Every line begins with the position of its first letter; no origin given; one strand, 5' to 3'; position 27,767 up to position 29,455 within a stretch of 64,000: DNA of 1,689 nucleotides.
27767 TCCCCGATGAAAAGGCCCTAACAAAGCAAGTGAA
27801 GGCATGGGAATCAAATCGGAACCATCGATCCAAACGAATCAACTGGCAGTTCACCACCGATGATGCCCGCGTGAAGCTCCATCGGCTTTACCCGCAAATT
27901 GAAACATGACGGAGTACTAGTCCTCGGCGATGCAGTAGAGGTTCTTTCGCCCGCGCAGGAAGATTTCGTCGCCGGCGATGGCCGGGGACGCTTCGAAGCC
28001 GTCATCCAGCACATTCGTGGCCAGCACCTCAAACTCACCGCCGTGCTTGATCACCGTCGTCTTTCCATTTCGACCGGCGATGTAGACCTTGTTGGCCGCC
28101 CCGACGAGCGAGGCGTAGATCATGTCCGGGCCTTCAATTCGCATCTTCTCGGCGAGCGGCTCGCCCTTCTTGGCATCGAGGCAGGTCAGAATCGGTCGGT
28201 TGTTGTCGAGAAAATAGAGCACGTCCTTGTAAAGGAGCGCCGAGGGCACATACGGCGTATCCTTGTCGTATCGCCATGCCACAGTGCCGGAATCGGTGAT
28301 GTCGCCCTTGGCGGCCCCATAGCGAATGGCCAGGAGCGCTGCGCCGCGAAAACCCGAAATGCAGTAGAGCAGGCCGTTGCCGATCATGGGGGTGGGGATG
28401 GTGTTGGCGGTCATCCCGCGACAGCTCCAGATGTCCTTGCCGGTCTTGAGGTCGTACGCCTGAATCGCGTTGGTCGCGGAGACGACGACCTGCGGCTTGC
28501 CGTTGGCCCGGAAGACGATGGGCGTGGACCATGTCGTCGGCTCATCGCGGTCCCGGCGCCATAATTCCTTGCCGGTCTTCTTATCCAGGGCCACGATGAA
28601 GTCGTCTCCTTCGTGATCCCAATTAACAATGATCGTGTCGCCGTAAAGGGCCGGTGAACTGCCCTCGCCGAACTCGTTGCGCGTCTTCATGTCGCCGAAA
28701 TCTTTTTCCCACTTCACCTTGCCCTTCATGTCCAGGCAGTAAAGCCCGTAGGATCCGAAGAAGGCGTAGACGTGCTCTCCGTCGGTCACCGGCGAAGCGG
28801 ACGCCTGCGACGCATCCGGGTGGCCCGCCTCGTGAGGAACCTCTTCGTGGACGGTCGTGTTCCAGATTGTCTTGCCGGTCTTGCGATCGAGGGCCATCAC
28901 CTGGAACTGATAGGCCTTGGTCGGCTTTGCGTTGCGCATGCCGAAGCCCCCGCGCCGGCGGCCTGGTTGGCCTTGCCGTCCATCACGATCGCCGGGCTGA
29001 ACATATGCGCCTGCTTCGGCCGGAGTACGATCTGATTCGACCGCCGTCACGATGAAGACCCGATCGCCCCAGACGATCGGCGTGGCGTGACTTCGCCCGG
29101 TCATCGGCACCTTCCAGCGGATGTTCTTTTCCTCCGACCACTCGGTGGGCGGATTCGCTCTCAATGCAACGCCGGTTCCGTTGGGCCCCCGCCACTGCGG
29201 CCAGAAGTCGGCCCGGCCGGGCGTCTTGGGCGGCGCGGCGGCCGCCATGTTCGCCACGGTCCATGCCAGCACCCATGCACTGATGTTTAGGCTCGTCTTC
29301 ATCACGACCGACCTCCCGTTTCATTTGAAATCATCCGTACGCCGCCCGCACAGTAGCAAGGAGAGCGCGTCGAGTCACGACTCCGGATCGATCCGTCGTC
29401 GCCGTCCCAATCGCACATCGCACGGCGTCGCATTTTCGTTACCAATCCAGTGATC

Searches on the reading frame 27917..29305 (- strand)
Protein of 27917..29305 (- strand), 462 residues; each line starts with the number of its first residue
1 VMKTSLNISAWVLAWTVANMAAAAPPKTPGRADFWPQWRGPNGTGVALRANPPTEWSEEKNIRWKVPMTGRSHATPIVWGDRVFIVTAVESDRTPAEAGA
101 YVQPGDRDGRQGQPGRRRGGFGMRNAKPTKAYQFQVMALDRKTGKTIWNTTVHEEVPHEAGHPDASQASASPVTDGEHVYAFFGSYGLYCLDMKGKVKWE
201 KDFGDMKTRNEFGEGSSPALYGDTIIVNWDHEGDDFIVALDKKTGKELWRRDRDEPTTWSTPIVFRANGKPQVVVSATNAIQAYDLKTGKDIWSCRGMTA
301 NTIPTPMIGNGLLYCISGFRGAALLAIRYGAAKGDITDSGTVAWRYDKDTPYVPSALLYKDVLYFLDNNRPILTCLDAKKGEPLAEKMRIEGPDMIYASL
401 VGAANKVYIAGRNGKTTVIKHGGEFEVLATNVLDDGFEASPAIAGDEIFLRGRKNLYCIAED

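Call 7: search_protein_families(library=pfam, proteins=[window:27917-29305:-], max_evalue=0.001)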
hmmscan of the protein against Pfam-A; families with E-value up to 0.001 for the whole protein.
window:27917-29305:- (462 aa): 4 families
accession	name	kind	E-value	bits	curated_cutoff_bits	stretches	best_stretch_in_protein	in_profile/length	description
PF13360.13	PQQ_2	-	4.4e-33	115.3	27.6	2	136-382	5-228/233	Outer membrane protein assembly factor BamB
PF13570.13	Beta-prop_ACSF4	-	8.2e-12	45.6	133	1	132-418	69-326/329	Beta-alanine-activating enzyme, beta-propeller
PF01011.28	PQQ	-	1e-09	38.1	26.7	1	194-270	506-592/595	Glucose/ethanol/alcohol dehydrogenase, beta-propeller domain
PF25293.1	Beta-prop_EMC1_N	-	0.00011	22.4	34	0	236-344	86-197/219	EMC1 N-terminal beta-propeller domain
